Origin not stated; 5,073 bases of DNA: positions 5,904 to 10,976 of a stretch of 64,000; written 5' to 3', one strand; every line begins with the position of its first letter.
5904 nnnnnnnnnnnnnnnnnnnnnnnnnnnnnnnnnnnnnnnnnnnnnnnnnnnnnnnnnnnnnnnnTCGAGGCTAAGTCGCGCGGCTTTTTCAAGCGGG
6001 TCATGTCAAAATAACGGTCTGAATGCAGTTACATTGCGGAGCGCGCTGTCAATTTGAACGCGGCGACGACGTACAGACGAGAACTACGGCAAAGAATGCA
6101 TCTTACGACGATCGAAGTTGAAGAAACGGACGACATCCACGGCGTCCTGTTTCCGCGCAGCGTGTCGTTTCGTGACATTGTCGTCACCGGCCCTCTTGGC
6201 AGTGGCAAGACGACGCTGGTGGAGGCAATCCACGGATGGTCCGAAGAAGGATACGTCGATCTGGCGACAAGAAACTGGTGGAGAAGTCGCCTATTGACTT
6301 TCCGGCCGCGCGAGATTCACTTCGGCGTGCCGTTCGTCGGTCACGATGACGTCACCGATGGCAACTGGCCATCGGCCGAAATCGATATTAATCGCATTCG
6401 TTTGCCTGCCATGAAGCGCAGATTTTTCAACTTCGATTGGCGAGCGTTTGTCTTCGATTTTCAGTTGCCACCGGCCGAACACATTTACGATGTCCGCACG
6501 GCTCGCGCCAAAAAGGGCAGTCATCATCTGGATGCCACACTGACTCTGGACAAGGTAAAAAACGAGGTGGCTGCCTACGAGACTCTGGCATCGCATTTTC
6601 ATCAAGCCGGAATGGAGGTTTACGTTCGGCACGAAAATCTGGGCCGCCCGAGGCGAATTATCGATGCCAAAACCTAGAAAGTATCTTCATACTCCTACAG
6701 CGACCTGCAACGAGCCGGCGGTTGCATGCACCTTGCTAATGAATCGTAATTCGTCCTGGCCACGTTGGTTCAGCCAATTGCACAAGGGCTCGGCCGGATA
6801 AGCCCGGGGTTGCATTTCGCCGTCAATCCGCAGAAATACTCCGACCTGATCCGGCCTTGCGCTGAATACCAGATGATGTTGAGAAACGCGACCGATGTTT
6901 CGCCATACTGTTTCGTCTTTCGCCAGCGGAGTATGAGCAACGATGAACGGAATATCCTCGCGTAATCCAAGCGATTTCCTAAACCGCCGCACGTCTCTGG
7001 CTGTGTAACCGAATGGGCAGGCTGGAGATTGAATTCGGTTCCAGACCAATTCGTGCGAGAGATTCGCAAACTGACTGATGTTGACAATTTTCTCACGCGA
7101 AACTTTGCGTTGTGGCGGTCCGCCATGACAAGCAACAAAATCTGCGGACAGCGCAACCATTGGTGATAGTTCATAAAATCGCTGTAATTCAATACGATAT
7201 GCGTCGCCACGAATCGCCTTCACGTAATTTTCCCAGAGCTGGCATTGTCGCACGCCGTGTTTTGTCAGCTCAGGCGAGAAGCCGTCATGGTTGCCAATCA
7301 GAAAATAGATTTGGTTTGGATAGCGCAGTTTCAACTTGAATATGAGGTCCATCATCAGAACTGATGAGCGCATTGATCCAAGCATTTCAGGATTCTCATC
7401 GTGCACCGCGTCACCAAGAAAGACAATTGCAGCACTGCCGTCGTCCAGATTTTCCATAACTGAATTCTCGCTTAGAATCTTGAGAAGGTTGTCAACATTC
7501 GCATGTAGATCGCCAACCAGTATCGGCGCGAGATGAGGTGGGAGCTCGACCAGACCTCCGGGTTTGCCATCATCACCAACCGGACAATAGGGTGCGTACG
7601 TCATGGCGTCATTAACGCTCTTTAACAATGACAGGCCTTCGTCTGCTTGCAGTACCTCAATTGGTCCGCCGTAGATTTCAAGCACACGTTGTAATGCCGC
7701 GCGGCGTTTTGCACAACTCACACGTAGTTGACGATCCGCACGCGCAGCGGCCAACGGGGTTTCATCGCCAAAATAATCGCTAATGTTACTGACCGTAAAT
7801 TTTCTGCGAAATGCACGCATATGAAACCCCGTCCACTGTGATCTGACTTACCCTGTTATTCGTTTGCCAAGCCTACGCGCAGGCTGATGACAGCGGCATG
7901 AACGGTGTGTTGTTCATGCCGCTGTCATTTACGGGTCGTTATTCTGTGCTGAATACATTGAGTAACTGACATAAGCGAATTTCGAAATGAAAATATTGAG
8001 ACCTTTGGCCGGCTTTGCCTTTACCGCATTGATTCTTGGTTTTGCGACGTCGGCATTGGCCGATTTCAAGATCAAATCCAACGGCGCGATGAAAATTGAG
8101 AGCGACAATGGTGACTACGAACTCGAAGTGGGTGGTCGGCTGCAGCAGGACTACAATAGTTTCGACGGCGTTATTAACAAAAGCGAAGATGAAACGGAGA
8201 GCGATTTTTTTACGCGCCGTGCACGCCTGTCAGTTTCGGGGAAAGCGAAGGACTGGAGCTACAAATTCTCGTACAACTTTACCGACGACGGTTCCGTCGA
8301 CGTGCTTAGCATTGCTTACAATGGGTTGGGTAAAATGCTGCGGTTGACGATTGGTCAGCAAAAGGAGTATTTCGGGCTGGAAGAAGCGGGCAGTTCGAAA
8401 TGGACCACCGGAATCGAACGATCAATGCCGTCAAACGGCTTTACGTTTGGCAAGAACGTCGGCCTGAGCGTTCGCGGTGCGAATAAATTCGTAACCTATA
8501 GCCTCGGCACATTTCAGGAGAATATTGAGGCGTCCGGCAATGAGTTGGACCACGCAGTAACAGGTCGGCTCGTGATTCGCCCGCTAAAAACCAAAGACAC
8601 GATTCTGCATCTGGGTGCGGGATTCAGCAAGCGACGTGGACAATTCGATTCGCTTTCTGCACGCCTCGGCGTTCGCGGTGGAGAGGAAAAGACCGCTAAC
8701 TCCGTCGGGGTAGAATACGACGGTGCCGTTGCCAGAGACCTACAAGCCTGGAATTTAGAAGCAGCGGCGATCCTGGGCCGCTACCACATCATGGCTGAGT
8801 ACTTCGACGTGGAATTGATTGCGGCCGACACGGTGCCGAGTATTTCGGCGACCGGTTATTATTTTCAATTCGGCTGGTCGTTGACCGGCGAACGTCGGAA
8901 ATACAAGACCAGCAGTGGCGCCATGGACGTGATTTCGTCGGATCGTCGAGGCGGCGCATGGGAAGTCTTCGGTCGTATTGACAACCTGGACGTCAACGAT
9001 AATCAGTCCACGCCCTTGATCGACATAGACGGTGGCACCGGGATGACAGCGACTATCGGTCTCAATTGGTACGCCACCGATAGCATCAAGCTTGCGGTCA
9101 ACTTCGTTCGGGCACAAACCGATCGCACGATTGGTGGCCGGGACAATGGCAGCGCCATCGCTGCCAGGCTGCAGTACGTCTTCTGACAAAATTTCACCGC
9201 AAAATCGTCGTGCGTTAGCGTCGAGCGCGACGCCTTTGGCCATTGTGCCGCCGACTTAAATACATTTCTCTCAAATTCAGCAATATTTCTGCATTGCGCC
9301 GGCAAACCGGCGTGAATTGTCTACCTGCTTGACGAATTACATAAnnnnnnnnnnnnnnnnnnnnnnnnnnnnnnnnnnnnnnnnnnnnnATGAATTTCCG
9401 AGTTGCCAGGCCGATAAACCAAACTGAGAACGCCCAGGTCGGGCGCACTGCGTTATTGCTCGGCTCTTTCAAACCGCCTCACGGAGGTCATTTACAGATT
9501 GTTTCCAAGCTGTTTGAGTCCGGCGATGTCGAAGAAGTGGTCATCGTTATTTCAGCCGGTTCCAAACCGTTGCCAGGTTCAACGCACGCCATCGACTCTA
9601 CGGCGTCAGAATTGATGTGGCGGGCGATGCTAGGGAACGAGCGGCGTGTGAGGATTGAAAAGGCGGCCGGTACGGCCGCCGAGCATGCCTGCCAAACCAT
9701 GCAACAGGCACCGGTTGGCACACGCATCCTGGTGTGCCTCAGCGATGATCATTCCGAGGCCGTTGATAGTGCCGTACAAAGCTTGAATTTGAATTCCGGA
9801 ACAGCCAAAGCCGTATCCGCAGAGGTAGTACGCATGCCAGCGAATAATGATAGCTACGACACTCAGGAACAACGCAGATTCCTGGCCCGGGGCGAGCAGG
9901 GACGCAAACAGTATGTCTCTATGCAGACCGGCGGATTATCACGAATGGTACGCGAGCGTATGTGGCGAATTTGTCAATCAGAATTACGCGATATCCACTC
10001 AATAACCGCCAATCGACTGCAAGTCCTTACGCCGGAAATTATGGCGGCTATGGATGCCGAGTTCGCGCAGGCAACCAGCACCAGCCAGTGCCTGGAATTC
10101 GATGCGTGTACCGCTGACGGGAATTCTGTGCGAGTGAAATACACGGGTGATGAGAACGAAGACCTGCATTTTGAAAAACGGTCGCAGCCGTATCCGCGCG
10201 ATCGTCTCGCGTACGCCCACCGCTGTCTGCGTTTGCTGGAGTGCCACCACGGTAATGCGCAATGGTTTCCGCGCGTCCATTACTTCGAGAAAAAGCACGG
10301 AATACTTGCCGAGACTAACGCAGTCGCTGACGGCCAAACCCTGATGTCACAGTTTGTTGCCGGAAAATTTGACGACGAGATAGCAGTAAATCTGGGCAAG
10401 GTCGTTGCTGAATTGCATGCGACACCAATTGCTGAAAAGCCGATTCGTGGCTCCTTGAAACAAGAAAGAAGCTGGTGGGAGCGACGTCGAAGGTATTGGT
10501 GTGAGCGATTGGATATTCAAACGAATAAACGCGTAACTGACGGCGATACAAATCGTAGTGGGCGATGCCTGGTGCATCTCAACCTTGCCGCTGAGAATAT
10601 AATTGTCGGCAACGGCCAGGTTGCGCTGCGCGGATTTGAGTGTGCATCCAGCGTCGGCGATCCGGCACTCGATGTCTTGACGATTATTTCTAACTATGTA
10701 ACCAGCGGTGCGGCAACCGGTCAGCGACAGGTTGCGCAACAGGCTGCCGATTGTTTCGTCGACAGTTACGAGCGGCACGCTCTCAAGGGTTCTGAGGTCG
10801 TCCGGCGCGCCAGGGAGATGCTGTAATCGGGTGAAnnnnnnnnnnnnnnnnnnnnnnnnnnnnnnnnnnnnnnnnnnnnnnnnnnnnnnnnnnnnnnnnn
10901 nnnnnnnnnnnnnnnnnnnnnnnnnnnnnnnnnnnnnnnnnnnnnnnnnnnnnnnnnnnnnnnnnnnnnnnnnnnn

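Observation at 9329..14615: Three copies of one promoter-operator cassette: near-consensus -35/-10 with a 17-bp palindrome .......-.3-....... wrapped around the -10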

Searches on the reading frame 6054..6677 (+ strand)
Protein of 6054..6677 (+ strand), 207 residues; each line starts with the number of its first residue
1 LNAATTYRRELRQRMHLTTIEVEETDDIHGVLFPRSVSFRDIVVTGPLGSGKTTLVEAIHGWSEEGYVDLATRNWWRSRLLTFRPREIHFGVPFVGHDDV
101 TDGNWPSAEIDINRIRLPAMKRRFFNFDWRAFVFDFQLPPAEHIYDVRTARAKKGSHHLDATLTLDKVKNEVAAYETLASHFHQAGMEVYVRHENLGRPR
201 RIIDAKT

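Call 49: search_protein_families(library=pfam, proteins=[window:6054-6677:+], max_evalue=0.001)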
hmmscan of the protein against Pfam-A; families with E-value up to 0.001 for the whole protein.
window:6054-6677:+ (207 aa): 1 family
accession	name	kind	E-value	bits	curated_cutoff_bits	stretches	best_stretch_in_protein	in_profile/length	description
PF02492.25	cobW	-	0.00075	19.6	20.7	0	42-60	3-21/180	CobW/HypB/UreG, nucleotide-binding domain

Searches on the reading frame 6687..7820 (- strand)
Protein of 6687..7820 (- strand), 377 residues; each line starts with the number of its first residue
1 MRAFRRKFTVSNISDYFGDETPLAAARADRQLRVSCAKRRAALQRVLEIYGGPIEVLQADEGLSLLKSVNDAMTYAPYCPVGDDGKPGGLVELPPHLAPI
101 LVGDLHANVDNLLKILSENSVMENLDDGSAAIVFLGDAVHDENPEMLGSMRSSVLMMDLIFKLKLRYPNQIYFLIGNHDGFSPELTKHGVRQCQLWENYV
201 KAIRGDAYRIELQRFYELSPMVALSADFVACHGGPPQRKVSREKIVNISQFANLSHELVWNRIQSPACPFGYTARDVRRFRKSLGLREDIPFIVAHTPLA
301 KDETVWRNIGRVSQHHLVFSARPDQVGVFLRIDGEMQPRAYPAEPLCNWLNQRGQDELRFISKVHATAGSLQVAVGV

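Call 49: search_protein_families(library=pfam, proteins=[window:6687-7820:-], max_evalue=0.001)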
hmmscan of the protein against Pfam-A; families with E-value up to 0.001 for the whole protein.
window:6687-7820:- (377 aa): 1 family
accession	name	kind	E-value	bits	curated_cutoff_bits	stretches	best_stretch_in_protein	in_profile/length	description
PF00149.33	Metallophos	-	8.5e-10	39.8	21.5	1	101-262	5-142/191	Calcineurin-like phosphoesterase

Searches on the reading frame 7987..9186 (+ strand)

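Call 9: search_protein_families(library=pfam, proteins=[window:7987-9186:+], max_evalue=0.01)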
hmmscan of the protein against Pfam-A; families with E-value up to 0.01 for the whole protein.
window:7987-9186:+ (399 aa): 1 family
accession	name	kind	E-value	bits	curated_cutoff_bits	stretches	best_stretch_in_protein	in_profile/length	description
PF07396.17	Porin_O_P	-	3.8e-56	191.4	20.9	1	47-399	2-370/370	Phosphate-selective porin O and P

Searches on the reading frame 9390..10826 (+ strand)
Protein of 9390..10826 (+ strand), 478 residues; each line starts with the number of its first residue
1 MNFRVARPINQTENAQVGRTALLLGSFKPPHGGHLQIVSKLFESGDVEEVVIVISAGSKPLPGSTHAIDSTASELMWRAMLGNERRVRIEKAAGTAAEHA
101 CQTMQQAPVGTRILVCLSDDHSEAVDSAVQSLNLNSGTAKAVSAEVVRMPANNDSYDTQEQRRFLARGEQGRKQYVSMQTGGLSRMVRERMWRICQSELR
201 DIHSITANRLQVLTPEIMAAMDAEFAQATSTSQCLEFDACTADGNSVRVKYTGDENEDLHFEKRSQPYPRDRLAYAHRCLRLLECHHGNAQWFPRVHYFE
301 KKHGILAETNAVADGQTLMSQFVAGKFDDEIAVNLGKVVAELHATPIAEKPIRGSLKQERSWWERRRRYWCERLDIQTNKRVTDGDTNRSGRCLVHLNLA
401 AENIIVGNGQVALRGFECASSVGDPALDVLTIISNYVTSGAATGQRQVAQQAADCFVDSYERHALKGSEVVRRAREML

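Call 9: search_protein_families(library=pfam, proteins=[window:9390-10826:+], max_evalue=0.01)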
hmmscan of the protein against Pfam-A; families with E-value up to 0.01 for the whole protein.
window:9390-10826:+ (478 aa): 2 families
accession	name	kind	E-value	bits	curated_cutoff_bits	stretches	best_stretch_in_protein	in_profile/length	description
PF01636.29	APH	-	5.6e-06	26.7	23.2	1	243-458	7-231/239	Phosphotransferase enzyme family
PF01467.32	CTP_transf_like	-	0.00094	19.8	21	1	23-57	2-36/133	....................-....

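Call 76: search_protein_families(library=ncbifam, proteins=[window:9390-10826:+], max_evalue=0.001)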
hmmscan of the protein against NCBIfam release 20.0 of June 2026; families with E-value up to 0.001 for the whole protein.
window:9390-10826:+ (478 aa): 7 families
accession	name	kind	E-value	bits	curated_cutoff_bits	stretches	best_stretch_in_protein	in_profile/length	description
NF038156.1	lant_syn_V_LxmK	equivalog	8.4e-07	28.4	315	1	261-351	42-132/347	class V lanthionine synthetase subunit LxmK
NF000843.0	PRK00071.2-2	equivalog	2e-05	24.2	240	1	14-64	8-57/212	nicotinate-nucleotide adenylyltransferase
NF002243.0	PRK01153.1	subfamily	6.5e-05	22.6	127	1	21-58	3-38/175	nicotinamide-nucleotide adenylyltransferase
TIGR00125.1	cyt_tran_rel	domain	0.00033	20.8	27.7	1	21-59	2-40/65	adenylyltransferase/cytidyltransferase family protein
TIGR02721.1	ycfN_thiK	equivalog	0.00034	19.9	299.45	1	299-435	59-188/256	thiamine kinase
TIGR00482.1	TIGR00482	equivalog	0.00055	20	112.45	1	23-92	2-70/194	nicotinate (nicotinamide) nucleotide adenylyltransferase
NF005410.0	PRK06973.1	equivalog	0.00088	18.6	214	0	10-57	14-60/243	nicotinate-nucleotide adenylyltransferase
